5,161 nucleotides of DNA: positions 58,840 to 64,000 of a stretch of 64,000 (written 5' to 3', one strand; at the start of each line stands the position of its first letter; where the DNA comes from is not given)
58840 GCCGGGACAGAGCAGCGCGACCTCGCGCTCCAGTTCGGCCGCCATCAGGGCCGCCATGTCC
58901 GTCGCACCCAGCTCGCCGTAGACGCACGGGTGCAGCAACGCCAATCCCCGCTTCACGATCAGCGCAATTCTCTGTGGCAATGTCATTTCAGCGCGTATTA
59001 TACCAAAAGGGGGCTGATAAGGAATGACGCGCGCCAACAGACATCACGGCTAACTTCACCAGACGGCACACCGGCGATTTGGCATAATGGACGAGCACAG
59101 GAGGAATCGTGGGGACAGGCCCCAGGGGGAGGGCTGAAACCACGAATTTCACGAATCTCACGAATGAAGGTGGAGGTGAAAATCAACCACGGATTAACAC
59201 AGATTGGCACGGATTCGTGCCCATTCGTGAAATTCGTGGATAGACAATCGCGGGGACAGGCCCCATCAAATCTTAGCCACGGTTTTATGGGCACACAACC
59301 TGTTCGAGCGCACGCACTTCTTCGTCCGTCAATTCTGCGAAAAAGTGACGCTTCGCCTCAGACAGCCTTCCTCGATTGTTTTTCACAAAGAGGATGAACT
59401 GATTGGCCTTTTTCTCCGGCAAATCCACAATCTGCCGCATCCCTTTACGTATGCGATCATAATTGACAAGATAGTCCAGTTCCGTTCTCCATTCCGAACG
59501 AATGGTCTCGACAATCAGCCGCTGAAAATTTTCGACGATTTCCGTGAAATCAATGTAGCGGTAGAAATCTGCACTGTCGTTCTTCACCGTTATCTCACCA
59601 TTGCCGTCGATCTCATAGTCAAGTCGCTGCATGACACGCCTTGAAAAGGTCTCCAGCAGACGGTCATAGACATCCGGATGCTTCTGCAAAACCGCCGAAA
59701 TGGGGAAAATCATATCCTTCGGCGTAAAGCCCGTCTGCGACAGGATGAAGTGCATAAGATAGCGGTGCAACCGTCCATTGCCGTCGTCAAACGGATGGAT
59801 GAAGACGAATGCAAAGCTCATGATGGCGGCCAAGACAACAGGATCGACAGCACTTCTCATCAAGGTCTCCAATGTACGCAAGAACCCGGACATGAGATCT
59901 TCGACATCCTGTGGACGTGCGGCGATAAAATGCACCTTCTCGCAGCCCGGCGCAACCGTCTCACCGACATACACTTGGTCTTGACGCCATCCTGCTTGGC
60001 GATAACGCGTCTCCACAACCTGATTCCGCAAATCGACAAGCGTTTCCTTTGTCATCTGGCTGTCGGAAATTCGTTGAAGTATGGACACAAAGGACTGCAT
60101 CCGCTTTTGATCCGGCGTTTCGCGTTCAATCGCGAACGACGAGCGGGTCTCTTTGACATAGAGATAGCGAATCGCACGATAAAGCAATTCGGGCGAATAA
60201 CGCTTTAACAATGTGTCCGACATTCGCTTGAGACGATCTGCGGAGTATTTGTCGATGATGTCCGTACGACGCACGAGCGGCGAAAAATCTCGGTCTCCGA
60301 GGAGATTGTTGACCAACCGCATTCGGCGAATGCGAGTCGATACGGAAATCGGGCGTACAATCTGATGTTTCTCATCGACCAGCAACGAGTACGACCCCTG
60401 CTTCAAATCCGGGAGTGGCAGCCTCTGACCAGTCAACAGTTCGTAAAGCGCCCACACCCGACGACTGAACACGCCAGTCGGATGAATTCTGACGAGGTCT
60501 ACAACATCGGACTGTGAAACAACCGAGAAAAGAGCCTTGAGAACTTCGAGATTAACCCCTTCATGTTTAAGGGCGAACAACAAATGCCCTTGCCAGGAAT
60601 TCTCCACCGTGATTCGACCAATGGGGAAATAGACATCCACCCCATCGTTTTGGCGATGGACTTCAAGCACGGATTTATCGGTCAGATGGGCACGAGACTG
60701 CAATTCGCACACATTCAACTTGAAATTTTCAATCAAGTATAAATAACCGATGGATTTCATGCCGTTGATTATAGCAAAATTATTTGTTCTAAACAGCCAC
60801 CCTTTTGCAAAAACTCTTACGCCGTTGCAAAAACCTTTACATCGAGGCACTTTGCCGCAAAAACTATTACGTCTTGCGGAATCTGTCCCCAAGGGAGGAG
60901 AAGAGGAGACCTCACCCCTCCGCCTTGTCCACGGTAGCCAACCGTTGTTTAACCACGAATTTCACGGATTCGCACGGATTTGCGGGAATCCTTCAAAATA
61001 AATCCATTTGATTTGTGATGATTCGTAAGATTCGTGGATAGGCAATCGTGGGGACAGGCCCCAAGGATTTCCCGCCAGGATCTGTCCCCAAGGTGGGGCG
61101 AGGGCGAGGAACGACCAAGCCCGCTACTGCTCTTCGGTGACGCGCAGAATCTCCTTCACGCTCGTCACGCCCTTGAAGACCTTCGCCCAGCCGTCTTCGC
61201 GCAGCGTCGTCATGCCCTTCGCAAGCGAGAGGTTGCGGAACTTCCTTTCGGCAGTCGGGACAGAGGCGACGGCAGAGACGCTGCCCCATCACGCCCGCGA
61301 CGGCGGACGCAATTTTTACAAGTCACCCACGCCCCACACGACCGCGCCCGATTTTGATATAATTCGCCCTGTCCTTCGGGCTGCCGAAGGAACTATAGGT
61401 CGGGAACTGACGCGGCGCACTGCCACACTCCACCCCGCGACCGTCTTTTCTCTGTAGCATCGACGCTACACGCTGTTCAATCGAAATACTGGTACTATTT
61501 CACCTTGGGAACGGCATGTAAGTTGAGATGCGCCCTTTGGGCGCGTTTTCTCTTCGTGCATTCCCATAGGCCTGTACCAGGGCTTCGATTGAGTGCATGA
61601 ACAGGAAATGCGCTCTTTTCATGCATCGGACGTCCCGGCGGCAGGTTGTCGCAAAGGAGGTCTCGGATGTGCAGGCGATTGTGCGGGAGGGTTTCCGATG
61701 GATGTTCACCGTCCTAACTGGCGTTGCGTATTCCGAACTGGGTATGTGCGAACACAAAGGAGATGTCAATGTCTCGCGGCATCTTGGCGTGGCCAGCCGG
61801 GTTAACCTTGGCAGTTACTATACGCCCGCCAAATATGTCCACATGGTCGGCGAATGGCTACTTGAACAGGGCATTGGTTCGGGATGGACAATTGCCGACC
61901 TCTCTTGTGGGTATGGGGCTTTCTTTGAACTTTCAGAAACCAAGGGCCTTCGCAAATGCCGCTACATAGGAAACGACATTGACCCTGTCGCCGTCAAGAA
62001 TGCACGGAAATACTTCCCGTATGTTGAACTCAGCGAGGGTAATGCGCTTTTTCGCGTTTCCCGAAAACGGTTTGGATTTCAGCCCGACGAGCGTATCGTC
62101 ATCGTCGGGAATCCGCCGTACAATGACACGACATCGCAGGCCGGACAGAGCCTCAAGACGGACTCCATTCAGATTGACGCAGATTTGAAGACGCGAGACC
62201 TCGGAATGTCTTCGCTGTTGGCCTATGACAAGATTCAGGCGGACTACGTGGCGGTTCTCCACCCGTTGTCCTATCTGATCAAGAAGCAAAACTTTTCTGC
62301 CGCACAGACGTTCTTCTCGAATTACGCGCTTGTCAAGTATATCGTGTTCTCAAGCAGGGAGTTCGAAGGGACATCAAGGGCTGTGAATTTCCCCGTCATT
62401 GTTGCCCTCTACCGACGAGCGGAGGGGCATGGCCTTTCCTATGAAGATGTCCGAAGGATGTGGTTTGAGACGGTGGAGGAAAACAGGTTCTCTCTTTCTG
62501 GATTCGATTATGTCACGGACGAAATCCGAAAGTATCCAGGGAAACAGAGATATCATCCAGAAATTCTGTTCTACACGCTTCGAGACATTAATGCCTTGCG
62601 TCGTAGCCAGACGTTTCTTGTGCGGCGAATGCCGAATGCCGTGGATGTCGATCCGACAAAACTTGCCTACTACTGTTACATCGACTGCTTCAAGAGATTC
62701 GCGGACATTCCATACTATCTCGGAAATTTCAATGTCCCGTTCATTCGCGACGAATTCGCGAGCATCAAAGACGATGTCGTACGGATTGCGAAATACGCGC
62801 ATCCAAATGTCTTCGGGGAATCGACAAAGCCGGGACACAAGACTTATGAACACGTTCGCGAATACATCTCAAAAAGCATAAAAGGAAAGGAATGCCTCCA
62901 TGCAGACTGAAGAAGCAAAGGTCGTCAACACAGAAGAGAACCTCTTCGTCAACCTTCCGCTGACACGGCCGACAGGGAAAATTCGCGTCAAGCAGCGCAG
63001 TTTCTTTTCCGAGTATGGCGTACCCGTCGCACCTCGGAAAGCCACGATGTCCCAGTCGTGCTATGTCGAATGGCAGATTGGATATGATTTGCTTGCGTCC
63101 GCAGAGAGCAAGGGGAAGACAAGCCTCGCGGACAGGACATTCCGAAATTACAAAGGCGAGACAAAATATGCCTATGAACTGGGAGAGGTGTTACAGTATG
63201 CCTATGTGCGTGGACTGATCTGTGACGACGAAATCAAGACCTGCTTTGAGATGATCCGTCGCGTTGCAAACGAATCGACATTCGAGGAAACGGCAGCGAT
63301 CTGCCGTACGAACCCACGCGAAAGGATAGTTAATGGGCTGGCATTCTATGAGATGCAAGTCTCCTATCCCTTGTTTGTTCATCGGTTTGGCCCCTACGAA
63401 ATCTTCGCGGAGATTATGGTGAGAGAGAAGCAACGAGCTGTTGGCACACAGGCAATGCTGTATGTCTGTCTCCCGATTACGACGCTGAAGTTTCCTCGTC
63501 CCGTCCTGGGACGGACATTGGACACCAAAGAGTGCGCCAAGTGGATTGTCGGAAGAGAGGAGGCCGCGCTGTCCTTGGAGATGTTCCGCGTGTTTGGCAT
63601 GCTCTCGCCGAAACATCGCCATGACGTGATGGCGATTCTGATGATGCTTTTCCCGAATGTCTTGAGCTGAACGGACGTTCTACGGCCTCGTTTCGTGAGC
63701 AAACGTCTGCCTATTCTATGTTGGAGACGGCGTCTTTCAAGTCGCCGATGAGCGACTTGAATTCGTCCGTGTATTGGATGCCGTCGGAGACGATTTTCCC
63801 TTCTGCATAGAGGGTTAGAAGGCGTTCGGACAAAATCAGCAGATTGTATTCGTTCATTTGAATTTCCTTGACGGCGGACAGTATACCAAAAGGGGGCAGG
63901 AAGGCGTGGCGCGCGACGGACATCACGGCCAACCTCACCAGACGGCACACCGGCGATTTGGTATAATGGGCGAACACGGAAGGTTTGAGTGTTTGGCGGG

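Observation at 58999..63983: ~4.8-kb mosaic island next to cysE bounded by ~100-bp direct repeats of a bidirectional promoter cassette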

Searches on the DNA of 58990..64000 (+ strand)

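Call 80: search_dna_similar(query=window:58990-64000:+, collection=plasmids, mode=distant, max_rows=8)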
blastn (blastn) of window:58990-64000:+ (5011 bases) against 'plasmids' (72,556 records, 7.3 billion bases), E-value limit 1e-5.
Records with a match: 13; places in all: 13; records where one place covers at least 80% of the query: 0.
Best place of each record, by identity: 60-80% 13.
By first word of the organism name: Agrobacterium 5; Rhizobium 3; Tritonibacter 2; Deinococcus 1; Bosea 1; Aminobacter 1.
By predicted mobility (MOB-suite, as given by PLSDB): non-mobilizable 8; mobilizable 3; conjugative 2.
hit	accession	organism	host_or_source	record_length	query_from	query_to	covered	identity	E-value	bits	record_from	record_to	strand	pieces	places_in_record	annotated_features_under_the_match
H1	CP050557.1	Rhizobium leguminosarum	Vicia sativa,cell culture,root nodule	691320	685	834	3%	69.3%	1e-6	64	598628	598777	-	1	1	none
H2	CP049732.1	Rhizobium leguminosarum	Pisum sativum,Pisum sativum nodules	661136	685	834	3%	69.3%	1e-6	64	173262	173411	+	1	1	cell filamentation protein Fic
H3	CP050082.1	Rhizobium leguminosarum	Trifolium pratense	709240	685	834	3%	69.3%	1e-6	64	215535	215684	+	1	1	cell filamentation protein Fic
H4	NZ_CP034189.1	Deinococcus psychrotolerans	whole organism,R2A medium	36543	711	842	3%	72.4%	1e-7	69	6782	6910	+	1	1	Fic family protein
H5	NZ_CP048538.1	Agrobacterium tumefaciens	walnut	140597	745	858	2%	72.8%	1e-6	64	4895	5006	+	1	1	Fic family protein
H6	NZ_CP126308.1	Bosea vestrisii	cell culture,root nodule of Vicia ...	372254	761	858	2%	75.0%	5e-6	64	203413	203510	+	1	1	Fic family protein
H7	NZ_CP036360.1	Agrobacterium sp. 33MFTa1.1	Thlaspi arvense,cell culture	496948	762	858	2%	75.3%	1e-7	68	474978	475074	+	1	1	Fic family protein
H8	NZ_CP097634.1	Agrobacterium pusense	mixed culture,Seaside Soil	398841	762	858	2%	75.3%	1e-7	68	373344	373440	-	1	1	Fic family protein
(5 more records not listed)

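Call 81: search_dna_similar(query=window:58990-64000:+, collection=phages, mode=distant, max_rows=8)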
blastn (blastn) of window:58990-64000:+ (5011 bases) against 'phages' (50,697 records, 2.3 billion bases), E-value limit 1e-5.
No match.

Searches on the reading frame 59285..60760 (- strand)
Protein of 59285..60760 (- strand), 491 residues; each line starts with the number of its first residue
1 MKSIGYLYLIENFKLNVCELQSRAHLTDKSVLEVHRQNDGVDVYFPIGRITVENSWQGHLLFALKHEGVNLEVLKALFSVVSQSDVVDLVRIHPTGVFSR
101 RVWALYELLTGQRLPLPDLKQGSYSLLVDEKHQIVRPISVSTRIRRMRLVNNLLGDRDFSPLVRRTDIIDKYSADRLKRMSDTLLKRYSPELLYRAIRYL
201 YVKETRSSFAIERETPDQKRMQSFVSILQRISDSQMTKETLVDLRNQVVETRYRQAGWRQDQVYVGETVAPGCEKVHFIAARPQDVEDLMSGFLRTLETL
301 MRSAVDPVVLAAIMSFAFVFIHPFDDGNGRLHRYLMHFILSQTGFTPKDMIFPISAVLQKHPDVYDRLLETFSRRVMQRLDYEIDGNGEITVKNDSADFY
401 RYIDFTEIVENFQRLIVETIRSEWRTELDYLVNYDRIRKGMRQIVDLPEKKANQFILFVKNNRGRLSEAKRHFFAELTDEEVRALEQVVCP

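Call 10: search_protein_families(library=pfam, proteins=[window:59285-60760:-], max_evalue=0.01)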
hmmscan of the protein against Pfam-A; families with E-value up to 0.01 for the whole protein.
window:59285-60760:- (491 aa): 1 family
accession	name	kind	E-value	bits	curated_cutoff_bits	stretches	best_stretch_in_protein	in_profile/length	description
PF02661.23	Fic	-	1.9e-16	61.1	24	1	236-340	2-93/93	Fic/DOC family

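Call 47: search_protein_families(library=pfam, proteins=[L112:3016-4422:+, L108:535-1194:+], max_evalue=0.01)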
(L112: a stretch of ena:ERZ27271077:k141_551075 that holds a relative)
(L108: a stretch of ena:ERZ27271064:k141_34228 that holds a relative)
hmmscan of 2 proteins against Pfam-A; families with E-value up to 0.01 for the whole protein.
L112:3016-4422:+ (469 aa): 1 family
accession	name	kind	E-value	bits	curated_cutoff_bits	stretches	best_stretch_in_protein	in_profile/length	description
PF05593.20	RHS_repeat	-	1.4e-11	44.9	22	1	328-354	1-27/38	RHS Repeat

L108:535-1194:+ (219 aa): 0 families

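Call 67: search_protein_families(library=ncbifam, proteins=[window:59285-60760:-], max_evalue=0.01)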
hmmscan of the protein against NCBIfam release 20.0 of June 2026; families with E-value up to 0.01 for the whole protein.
window:59285-60760:- (491 aa): 3 families
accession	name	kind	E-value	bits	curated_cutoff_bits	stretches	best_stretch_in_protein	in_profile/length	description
NF046030.1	ProtAdlyltaseSoFic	equivalog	3.9e-09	35.9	550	1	283-371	152-242/361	protein adenylyltransferase Fic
NF041381.1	XopAC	subfamily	2.7e-05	23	450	1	139-348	209-419/451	XopAC/AvrAC family type III secretion system effector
TIGR02613.1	mob_myst_B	hypoth_equivalog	0.0016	18.4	124.4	1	314-347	115-148/186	mobile mystery protein B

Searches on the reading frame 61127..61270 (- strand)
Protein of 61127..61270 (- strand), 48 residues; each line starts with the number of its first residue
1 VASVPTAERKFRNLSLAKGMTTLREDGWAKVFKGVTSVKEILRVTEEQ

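Call 82: search_solved_structures(query=window:61127-61270:-, max_evalue=1, show_alignments=1)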
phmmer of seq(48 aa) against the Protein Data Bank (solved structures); distinct sequences matched with E-value up to 1: 12.
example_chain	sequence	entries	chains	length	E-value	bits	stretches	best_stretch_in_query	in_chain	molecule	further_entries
6ejf_A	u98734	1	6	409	7.9e-05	25.4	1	10-45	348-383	Type IV pilus assembly protein PilF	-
5it5_F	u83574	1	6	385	8.4e-05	25.3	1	10-45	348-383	ATP binding motif-containing protein PilF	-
5oiu_A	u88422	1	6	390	8.7e-05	25.3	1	10-45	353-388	Type IV pilus assembly protein PilF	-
6f8l_G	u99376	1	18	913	0.00039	23.3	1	10-45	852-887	Type IV pilus assembly protein PilF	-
4pht_A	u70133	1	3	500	0.002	21.1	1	21-47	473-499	General secretory pathway protein E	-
5zfr_A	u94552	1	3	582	0.0039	20.2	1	7-45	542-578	Type IV pilus biogenesis ATPase PilB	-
5tsg_B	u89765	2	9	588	0.0051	19.8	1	7-45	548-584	Type IV pilus biogenesis ATPase PilB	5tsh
6olj_C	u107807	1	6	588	0.0052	19.8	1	7-45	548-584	Type IV pilus biogenesis ATPase PilB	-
4ksr_A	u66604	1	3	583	0.0086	19.1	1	21-47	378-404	Type II secretion system protein E, Hemolysin-coregulated protein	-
4kss_A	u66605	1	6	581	0.0087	19.1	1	21-47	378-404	Type II secretion system protein E, hemolysin-coregulated protein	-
2o1s_A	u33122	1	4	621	0.22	14.8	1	17-47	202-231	1-deoxy-D-xylulose-5-phosphate synthase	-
1p9r_A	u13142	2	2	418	0.38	14.1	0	21-44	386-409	General secretion pathway protein E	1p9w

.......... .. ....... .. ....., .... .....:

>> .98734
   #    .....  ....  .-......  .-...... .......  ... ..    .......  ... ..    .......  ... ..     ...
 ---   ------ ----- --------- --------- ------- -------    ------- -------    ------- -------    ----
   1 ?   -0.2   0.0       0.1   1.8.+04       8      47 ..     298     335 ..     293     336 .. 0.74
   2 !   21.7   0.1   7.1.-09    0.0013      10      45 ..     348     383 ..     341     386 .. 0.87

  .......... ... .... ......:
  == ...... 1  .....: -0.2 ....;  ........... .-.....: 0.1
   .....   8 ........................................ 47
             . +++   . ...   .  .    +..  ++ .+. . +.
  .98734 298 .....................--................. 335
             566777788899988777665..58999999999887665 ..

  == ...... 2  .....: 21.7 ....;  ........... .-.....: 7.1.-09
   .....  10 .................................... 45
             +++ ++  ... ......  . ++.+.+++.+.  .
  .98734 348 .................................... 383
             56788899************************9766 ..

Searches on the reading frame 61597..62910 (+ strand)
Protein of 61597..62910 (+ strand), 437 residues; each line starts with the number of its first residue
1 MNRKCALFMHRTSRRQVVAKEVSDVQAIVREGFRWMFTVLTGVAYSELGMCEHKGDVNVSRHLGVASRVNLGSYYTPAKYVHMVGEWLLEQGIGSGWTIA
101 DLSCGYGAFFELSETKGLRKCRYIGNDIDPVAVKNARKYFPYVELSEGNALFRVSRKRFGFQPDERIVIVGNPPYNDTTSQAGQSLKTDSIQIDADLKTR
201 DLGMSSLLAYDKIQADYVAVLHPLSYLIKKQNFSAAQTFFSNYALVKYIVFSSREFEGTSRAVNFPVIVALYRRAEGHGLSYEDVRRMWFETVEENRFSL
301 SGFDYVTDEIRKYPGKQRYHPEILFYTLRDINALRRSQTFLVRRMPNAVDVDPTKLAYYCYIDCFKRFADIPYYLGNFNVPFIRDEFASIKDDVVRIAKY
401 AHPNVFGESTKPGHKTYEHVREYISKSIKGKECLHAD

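Call 10: search_protein_families(library=pfam, proteins=[window:61597-62910:+], max_evalue=0.01)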
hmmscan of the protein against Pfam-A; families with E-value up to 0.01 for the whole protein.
window:61597-62910:+ (437 aa): 0 families

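Call 67: search_protein_families(library=ncbifam, proteins=[window:61669-62910:+], max_evalue=0.01)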
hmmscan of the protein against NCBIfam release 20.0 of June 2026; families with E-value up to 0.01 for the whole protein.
window:61669-62910:+ (413 aa): 1 family
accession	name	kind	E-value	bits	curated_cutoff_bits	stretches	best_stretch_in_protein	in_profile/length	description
TIGR03534.1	RF_mod_PrmC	equivalog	0.00015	21.3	199.1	1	70-159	86-174/253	peptide chain release factor N(5)-glutamine methyltransferase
